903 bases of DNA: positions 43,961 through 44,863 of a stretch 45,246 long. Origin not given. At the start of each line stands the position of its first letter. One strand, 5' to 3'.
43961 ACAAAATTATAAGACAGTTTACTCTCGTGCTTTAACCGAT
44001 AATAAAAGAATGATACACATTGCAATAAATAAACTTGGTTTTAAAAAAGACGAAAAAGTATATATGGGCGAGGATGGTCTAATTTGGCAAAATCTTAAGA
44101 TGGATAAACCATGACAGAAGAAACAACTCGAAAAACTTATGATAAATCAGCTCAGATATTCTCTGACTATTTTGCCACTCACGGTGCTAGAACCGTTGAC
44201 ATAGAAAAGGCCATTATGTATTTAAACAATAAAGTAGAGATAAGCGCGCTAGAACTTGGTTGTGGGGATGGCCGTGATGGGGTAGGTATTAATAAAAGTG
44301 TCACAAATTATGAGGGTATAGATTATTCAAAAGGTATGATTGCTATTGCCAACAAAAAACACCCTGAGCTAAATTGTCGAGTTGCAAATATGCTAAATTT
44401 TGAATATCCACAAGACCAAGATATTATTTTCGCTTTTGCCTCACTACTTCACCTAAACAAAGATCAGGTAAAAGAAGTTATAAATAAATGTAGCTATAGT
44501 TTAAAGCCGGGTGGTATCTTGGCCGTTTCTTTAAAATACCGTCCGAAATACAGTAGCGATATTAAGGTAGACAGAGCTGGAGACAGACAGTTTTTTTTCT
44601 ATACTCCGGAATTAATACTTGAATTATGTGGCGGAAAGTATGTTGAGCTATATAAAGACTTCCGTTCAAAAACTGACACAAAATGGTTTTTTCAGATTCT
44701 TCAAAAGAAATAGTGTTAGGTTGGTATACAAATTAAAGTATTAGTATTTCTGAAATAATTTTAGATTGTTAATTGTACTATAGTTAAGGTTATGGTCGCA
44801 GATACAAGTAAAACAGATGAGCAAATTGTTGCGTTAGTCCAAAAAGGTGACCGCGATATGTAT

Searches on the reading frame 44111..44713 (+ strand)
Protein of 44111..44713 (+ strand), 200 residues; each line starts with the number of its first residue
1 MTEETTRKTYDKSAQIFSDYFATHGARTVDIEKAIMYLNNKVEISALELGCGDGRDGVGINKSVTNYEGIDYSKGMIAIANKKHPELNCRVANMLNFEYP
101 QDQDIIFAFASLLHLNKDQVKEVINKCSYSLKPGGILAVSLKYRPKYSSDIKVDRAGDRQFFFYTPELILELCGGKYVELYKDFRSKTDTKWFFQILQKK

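Call 6: search_protein_families(library=pfam, proteins=[window:44111-44713:+], max_evalue=0.01)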
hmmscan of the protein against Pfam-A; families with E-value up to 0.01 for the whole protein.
window:44111-44713:+ (200 aa): 7 families
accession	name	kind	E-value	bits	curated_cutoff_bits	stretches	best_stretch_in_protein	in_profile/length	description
PF13649.12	Methyltransf_25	-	2.1e-14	54.4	27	1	47-135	2-97/97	Methyltransferase domain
PF08242.18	Methyltransf_12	-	3.1e-12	47.5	30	1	47-137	1-98/98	Methyltransferase domain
PF08241.18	Methyltransf_11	-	1.2e-11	45.5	21.2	1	47-138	1-94/95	Methyltransferase domain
PF13847.12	Methyltransf_31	-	1.1e-07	32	27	1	44-140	5-110/145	Methyltransferase domain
PF13489.12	Methyltransf_23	-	1.5e-06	28.5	27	1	33-141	11-118/164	Methyltransferase domain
PF03848.20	TehB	-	5.3e-05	23.2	20.4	1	44-136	32-129/193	Tellurite resistance protein TehB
PF01739.24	CheR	-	0.0019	18.1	27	0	79-139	112-173/195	CheR methyltransferase, SAM binding domain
